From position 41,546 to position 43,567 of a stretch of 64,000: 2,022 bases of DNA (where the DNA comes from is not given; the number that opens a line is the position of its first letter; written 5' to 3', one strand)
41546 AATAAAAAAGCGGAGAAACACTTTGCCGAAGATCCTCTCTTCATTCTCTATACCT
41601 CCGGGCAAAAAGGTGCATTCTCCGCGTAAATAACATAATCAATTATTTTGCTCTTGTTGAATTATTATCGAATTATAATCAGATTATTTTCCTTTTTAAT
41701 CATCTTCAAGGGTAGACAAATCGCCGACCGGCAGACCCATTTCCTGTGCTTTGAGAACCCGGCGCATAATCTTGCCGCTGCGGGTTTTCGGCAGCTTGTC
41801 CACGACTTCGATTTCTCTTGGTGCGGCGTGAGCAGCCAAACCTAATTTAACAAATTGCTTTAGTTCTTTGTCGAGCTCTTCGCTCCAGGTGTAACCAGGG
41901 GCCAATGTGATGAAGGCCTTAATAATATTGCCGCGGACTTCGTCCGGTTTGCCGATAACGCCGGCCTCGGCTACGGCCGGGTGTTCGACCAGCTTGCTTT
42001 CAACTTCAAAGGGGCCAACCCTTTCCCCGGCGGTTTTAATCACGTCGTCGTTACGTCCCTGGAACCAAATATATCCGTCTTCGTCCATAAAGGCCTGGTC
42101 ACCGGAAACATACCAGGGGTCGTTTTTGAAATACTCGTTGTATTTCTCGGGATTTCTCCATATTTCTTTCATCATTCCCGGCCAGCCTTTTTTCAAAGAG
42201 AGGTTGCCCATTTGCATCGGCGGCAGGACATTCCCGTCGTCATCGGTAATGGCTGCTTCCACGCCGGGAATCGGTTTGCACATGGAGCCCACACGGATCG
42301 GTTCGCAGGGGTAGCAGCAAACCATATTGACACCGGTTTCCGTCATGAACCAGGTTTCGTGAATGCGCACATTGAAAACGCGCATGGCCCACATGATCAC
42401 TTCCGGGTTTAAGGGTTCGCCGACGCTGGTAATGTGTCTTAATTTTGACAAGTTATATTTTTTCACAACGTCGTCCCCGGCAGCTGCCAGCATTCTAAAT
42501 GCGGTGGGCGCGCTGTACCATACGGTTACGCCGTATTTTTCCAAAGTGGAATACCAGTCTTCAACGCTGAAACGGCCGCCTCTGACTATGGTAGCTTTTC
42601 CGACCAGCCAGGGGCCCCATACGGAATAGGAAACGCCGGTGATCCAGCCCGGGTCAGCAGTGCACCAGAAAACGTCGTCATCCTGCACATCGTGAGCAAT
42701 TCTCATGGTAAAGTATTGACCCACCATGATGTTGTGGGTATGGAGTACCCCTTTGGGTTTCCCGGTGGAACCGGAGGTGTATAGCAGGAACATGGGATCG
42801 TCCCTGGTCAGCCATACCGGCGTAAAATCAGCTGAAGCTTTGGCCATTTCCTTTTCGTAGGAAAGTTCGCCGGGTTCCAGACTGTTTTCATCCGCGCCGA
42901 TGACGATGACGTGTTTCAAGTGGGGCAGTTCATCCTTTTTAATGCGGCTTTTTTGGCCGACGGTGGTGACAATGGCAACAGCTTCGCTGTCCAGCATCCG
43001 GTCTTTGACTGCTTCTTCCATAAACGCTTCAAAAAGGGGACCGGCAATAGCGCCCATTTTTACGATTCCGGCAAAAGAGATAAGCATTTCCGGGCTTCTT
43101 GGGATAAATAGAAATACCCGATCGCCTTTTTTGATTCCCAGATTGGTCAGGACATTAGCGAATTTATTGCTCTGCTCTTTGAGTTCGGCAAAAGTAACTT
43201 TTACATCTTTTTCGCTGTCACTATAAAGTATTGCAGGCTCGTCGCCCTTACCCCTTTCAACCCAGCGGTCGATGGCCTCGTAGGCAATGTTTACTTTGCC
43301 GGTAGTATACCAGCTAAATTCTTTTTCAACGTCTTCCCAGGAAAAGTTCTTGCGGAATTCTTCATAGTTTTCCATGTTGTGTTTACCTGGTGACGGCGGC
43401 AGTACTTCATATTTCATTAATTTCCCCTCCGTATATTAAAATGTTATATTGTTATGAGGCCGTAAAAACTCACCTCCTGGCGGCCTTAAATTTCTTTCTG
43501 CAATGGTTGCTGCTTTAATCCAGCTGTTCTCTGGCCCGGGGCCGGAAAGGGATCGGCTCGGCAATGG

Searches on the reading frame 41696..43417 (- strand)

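Call 42: search_protein_families(library=ncbifam, proteins=[window:41696-43417:-])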
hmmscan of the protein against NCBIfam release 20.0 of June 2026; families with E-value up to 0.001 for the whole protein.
window:41696-43417:- (573 aa): 107 families (the best 25 are shown)
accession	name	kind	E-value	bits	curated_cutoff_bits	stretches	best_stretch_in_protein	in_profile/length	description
NF003313.0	PRK04319.1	equivalog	2.9e-262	871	729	1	3-572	4-574/574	acetate--CoA ligase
NF001208.0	PRK00174.1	subfamily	1.7e-160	535.5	657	1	15-572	51-634/649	acetate--CoA ligase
TIGR02188.1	Ac_CoA_lig_AcsA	equivalog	3e-159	531.2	724.95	1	12-572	27-619/629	acetate--CoA ligase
NF047394.1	AcylCoAsynMbcS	equivalog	9.9e-118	394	850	1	43-560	13-521/525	acyl-CoA synthetase MbcS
NF007815.0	PRK10524.1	equivalog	7.1e-102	341.9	955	1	35-572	45-616/629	propionate--CoA ligase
NF004837.0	PRK06187.1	subfamily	2.4e-96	323.1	476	1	62-558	25-521/531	long-chain-fatty-acid--CoA ligase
TIGR02316.1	propion_prpE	equivalog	4.3e-90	303.1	827.4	1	35-572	44-615/628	propionate--CoA ligase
TIGR02262.1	benz_CoA_lig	subfamily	7.6e-79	265.7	375.25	1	41-556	2-506/508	benzoate-CoA ligase family protein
NF005947.1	PRK08008.1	equivalog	7.9e-72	242.5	651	1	57-556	20-518/518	crotonobetaine/carnitine-CoA ligase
NF006181.0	PRK08314.1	subfamily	1.2e-70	238.4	705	1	71-560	47-555/563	long-chain-fatty-acid--CoA ligase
NF006182.0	PRK08316.1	subfamily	1.7e-65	221.5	663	1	58-558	25-516/523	fatty acyl-CoA synthetase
NF004822.0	PRK06178.1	equivalog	3.5e-63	214.1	782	1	23-558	18-566/571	acyl-CoA synthetase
NF005702.0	PRK07514.1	subfamily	6.8e-63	212.7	558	1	67-559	23-500/506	malonyl-CoA synthase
NF004808.0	PRK06155.1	equivalog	1.5e-61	208.3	722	1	70-559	43-522/542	ATP-dependent acyl-CoA ligase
NF002937.0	PRK03584.1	subfamily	1.9e-61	208.1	639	1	29-555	75-621/657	acetoacetate--CoA ligase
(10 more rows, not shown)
